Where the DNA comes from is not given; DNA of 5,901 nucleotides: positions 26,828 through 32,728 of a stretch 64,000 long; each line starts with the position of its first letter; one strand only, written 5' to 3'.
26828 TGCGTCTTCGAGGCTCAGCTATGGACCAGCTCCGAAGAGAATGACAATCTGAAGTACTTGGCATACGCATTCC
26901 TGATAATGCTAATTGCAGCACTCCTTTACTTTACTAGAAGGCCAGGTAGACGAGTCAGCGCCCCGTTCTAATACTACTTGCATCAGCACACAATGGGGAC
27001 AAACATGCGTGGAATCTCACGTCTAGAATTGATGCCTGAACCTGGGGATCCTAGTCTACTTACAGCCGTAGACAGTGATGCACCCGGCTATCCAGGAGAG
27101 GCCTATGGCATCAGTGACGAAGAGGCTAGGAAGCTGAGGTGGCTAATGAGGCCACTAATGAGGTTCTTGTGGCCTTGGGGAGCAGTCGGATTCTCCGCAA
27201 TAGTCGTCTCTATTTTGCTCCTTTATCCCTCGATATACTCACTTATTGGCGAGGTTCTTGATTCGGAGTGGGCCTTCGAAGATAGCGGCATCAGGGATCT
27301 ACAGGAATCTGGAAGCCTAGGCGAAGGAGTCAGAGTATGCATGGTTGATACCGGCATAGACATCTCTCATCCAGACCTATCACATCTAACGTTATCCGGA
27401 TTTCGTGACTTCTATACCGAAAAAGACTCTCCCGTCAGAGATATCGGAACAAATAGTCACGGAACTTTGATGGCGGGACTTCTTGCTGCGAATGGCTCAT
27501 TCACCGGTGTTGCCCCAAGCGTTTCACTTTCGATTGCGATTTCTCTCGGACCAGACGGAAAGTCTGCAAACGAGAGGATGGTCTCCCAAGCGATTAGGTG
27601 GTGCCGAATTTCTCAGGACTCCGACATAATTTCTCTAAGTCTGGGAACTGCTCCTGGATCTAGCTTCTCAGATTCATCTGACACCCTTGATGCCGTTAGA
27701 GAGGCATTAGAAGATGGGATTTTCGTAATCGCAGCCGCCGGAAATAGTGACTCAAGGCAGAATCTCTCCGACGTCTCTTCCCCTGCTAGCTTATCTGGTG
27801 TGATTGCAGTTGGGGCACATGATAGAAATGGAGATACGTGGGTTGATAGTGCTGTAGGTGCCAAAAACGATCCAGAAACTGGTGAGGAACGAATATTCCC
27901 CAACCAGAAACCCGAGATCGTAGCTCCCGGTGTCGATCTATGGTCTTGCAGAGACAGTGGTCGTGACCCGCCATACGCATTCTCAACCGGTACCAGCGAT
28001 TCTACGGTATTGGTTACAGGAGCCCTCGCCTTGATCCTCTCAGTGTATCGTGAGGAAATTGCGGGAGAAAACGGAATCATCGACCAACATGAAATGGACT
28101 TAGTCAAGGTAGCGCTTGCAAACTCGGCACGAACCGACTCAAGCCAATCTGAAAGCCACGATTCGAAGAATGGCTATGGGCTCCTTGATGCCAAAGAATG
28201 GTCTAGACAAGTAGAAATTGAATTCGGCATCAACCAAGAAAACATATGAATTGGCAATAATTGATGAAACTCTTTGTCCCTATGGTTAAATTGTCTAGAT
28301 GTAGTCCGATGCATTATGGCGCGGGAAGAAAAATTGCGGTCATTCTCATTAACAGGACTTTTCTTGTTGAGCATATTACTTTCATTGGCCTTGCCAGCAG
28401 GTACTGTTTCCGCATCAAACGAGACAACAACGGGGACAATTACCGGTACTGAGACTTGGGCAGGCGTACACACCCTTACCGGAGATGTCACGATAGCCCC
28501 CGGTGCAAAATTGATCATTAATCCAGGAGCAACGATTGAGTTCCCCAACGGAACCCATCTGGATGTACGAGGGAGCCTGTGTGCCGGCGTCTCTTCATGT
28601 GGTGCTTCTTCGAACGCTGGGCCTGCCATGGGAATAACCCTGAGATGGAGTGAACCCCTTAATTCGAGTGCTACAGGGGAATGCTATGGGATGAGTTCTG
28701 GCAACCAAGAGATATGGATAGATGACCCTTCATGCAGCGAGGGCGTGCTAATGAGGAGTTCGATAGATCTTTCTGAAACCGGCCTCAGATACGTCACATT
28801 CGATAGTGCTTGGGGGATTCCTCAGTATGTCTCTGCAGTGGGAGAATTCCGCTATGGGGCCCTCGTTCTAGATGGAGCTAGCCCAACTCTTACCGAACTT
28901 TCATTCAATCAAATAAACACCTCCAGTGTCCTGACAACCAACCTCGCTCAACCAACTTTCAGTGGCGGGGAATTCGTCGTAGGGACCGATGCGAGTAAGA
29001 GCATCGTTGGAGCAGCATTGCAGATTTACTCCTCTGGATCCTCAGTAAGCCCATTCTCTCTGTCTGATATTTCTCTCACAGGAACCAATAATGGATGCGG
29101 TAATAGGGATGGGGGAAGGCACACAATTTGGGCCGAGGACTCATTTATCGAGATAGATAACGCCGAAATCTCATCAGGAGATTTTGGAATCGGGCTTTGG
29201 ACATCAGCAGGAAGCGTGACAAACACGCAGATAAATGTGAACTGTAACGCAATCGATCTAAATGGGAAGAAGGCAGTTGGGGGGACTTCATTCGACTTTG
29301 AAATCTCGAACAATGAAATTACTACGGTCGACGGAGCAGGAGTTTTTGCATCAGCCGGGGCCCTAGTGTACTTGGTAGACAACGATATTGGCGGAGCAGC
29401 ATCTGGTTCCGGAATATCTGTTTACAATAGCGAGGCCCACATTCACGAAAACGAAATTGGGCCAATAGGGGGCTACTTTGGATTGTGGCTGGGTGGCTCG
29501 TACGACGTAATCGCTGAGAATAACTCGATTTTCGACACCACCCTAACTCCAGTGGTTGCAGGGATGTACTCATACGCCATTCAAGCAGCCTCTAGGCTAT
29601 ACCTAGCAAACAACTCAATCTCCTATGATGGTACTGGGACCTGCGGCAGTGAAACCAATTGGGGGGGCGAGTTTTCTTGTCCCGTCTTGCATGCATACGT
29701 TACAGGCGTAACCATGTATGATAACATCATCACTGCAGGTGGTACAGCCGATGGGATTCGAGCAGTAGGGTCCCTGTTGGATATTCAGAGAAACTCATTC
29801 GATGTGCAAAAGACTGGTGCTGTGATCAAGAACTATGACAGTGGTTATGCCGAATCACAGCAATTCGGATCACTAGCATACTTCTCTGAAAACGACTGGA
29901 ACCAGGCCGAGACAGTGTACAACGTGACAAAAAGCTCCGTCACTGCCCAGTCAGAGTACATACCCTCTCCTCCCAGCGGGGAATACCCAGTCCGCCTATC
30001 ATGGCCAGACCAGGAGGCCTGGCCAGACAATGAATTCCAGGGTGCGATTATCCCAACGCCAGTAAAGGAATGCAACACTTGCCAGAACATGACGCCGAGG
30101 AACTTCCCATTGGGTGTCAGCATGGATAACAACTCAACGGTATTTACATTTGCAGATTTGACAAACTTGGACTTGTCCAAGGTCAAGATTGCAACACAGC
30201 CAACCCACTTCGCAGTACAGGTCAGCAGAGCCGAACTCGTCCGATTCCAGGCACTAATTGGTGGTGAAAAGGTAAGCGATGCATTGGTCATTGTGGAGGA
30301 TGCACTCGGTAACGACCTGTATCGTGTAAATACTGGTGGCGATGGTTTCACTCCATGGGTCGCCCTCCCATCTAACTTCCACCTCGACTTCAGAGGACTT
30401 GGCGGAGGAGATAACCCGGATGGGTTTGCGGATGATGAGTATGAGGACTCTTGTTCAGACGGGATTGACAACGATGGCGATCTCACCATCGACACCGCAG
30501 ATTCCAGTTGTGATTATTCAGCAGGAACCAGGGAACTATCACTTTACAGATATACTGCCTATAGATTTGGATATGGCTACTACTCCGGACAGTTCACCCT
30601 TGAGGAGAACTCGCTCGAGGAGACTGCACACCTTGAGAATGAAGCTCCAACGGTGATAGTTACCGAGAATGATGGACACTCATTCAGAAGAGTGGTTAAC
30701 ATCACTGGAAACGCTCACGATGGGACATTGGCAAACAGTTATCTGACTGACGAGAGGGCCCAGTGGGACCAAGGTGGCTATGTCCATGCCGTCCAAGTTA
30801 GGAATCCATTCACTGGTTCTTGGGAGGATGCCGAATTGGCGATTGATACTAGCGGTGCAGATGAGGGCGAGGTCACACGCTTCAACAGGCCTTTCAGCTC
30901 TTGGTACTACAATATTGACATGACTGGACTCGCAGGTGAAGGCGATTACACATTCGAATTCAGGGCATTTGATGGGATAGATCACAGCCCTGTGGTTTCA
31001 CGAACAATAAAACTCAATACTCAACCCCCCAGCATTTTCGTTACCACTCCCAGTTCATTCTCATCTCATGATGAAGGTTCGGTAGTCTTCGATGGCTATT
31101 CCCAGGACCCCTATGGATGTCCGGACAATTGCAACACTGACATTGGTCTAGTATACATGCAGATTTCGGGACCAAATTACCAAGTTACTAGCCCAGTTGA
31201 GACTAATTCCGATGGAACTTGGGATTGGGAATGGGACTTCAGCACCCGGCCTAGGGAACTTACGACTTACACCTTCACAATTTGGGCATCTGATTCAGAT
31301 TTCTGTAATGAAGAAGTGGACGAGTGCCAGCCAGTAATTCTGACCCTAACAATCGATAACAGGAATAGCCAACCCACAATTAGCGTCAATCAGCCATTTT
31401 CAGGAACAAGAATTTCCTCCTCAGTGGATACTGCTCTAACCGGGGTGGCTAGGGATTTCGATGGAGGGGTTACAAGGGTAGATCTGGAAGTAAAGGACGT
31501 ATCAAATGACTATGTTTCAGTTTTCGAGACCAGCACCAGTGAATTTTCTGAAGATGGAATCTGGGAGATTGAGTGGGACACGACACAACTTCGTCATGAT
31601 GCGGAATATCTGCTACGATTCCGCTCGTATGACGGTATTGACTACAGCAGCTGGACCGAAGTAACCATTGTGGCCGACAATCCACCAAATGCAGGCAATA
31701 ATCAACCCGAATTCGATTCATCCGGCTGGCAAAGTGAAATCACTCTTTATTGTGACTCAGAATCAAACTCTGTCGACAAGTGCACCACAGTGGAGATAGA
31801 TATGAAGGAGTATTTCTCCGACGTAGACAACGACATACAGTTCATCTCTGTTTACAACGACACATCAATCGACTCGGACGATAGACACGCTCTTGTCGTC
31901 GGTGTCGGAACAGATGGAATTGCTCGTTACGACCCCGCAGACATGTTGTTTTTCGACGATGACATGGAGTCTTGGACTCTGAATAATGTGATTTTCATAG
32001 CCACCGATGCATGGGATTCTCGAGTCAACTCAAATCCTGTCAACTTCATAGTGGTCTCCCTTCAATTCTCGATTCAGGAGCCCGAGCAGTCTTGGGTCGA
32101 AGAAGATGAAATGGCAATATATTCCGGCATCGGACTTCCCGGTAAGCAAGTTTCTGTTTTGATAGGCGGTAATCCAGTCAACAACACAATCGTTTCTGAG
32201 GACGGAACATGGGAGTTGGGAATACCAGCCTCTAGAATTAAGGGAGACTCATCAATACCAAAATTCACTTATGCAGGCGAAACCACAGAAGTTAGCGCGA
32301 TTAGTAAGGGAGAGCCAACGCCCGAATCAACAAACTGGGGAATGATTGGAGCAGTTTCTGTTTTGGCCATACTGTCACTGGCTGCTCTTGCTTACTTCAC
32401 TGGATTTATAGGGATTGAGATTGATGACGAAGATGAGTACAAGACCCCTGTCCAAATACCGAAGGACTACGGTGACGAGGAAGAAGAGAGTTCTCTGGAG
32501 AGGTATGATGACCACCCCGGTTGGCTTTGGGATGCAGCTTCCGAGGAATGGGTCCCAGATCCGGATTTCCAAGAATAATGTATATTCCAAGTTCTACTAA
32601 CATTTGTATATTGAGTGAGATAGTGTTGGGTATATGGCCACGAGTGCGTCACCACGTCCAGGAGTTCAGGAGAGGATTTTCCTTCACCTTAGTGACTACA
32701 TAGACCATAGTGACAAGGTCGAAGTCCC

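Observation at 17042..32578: Co-directional aglB-giant / membrane S8 protease / beta-helix adhesin module (candidate surface-glycoprotein assembly operon)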

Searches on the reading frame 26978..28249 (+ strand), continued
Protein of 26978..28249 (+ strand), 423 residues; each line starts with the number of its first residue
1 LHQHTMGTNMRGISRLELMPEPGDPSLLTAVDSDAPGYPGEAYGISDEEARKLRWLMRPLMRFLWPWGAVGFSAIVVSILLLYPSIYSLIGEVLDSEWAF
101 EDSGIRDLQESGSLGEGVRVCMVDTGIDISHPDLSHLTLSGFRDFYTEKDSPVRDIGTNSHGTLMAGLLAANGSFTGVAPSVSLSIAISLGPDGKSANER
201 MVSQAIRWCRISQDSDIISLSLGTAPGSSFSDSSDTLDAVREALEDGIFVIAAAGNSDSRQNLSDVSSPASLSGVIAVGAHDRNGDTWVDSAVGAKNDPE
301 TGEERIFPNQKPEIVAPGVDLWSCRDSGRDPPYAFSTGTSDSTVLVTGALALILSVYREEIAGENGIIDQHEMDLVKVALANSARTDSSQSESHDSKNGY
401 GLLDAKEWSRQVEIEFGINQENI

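Call 88: fold_search(model_id=the predicted structure, library=pdb)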
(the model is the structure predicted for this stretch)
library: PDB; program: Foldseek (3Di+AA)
matches with E <= 10: 959; with E <= 0.001: 325
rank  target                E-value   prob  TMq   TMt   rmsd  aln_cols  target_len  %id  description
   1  1ak9                  2.4e-24  1.00  0.60  0.88   2.7       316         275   31  SUBTILISIN MUTANT 8321 (released 1997-11-12)
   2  1v5i_A                2.6e-24  1.00  0.60  0.88   2.7       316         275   30  Crystal structure of serine protease inhibitor POIA1 in complex with subtilisin BPN' (released 2005-03-08)
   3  1sud                  3.7e-24  1.00  0.59  0.88   2.8       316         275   31  CALCIUM-INDEPENDENT SUBTILISIN BY DESIGN (released 1994-01-31)
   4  1y4d_E                4.7e-24  1.00  0.60  0.88   2.8       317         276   30  Crystal structure of the complex of subtilisin BPN' with chymotrypsin inhibitor 2 M59R/E60S mutant (released 2005-05-17)
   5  1ubn                  5.0e-24  1.00  0.60  0.89   2.3       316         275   30  SELENOSUBTILISIN BPN (released 1999-06-08)
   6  2sni_E                5.4e-24  1.00  0.59  0.87   2.9       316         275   30  STRUCTURAL COMPARISON OF TWO SERINE PROTEINASE-PROTEIN INHIBITOR COMPLEXES. EGLIN-C-SUBTILISIN CARLSBERG AND CI-2-SUBT (released 1988-09-07)
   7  1sub                  9.3e-24  1.00  0.59  0.87   2.9       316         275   30  CALCIUM-INDEPENDENT SUBTILISIN BY DESIGN (released 1994-01-31)
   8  1c3l                  9.8e-24  1.00  0.60  0.89   2.5       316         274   30  SUBTILISIN-CARLSBERG COMPLEXED WITH XENON (8 BAR) (released 1999-08-04)
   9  1a2q                  1.2e-23  1.00  0.60  0.88   2.6       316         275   30  SUBTILISIN BPN' MUTANT 7186 (released 1998-04-29)
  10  1sbi                  1.6e-23  1.00  0.60  0.88   2.6       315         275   31  SUBTILISIN BPN' 8397 (E.C. 3.4.21.14) MUTANT (M50F, N76D, G169A, Q206C, N218S) (released 1995-12-07)
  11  1sbh                  1.8e-23  1.00  0.59  0.88   2.8       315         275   30  SUBTILISIN BPN' 8397+1 (E.C. 3.4.21.14) MUTANT (M50F, N76D, G169A, Q206C, N218S, K256Y) (released 1995-12-07)
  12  1s01                  1.8e-23  1.00  0.59  0.87   3.0       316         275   31  LARGE INCREASES IN GENERAL STABILITY FOR SUBTILISIN BPN(PRIME) THROUGH INCREMENTAL CHANGES IN THE FREE ENERGY OF UNFOLDI (released 1990-10-15)
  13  6o44_A                2.0e-23  1.00  0.60  0.88   2.6       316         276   30  Insight into subtilisin E-S7 cleavage pattern based on crystal structure and hydrolysates peptide analysis (released 2019-04-10)
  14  1mee_A                2.5e-23  1.00  0.59  0.87   2.8       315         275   30  THE COMPLEX BETWEEN THE SUBTILISIN FROM A MESOPHILIC BACTERIUM AND THE LEECH INHIBITOR EGLIN-C (released 1992-10-15)
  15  1au9                  2.6e-23  1.00  0.59  0.88   2.8       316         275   31  SUBTILISIN BPN' MUTANT 8324 IN CITRATE (released 1997-12-31)
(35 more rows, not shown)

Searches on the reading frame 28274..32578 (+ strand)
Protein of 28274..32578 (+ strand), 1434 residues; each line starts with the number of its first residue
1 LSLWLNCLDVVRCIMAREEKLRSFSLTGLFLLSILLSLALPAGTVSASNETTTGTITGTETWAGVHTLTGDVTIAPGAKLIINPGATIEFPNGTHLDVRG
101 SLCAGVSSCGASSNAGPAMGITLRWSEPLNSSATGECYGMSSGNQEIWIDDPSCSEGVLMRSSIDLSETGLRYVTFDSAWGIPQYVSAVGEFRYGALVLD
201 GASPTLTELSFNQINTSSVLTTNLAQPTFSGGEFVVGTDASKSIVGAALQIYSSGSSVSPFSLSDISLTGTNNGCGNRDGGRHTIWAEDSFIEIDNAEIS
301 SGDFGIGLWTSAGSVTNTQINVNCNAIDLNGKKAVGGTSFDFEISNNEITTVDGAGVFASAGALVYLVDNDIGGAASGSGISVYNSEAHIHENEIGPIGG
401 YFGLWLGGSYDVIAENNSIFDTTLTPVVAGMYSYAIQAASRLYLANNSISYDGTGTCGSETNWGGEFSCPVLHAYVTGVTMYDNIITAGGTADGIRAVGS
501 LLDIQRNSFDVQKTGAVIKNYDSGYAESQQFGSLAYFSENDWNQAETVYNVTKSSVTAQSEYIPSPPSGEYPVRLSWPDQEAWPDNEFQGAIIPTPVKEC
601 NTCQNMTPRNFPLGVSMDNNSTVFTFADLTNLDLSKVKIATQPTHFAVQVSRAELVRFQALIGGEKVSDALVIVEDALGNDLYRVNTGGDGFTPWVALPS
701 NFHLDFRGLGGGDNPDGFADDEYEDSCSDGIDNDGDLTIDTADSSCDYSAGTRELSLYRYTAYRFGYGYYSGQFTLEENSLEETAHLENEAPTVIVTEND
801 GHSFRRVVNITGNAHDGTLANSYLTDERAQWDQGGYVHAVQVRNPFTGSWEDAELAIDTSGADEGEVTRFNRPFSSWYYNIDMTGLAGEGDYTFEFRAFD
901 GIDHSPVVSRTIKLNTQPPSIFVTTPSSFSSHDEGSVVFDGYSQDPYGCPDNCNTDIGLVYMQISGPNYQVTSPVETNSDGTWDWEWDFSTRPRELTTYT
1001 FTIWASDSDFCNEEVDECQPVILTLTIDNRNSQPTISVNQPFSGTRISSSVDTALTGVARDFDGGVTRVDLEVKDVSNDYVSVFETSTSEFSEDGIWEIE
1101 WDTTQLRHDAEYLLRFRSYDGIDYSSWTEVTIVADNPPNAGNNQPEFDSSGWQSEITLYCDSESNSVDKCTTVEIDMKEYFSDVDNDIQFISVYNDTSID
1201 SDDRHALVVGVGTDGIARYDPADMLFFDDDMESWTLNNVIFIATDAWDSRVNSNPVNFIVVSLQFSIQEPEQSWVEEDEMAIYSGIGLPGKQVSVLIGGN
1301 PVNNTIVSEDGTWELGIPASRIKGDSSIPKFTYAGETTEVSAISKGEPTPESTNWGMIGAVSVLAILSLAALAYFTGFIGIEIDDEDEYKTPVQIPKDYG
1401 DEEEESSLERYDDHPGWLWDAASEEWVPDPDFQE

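Call 8: search_protein_families(library=pfam, proteins=[window:28274-32578:+], max_evalue=0.01)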
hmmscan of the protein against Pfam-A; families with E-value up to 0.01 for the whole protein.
window:28274-32578:+ (1434 aa): 2 families
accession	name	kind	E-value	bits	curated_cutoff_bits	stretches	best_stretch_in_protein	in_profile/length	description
PF13229.12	Beta_helix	-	7.1e-07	29.4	25.9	2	340-490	9-138/158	Right handed beta helix region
PF17957.7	Big_7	-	0.00036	21.6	24.1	1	1034-1106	1-61/70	Bacterial Ig domain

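Call 9: search_protein_families(library=ncbifam, proteins=[window:28274-32578:+], max_evalue=0.01)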
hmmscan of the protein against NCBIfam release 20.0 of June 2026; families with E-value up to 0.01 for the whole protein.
window:28274-32578:+ (1434 aa): 3 families
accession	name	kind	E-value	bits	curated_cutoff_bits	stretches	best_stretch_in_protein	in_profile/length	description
NF033662.1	acid_disulf_rpt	repeat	4.5e-05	23.1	41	1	724-747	4-27/32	acidic double-disulfide repeat-containing protein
NF033510.3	Ca_tandemer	repeat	0.0052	17.1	50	1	1276-1323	28-75/96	Ca2+-stabilized repeat-containing adhesin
NF045517.1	halo_surf_dom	domain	0.006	16.7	40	0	967-1009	38-77/88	BGTF surface domain-containing protein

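Call 49: search_solved_structures(query=window:28316-32578:+, max_evalue=0.01)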
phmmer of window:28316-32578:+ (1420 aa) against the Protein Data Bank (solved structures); distinct sequences matched with E-value up to 0.01: 0.

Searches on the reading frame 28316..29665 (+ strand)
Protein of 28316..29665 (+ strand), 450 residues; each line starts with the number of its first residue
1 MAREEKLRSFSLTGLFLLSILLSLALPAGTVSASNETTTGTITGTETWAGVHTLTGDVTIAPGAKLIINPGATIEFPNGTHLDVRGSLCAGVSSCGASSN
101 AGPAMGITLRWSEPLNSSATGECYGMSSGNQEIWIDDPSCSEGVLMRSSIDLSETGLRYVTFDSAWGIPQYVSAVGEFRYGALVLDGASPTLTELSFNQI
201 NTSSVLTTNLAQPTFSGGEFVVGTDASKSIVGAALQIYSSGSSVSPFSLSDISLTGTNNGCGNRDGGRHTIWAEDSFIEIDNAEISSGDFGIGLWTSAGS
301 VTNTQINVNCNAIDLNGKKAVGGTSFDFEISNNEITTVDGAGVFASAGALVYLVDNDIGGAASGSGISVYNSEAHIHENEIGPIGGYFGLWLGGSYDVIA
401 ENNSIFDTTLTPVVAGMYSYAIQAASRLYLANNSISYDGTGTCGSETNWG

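Call 65: search_protein_families(library=pfam, proteins=[window:28316-29665:+], max_evalue=0.1)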
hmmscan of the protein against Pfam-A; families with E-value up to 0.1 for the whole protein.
window:28316-29665:+ (450 aa): 3 families
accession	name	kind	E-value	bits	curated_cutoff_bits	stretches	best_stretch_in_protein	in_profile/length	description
PF13229.12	Beta_helix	-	9.8e-10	38.7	25.9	2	325-439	8-114/158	Right handed beta helix region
PF05048.19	NosD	-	0.00077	19.4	23.6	1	258-403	32-167/212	Periplasmic copper-binding protein (NosD)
PF17919.7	RT_RNaseH_2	-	0.032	14.7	29.8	1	195-245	7-56/100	RNase H-like domain found in reverse transcriptase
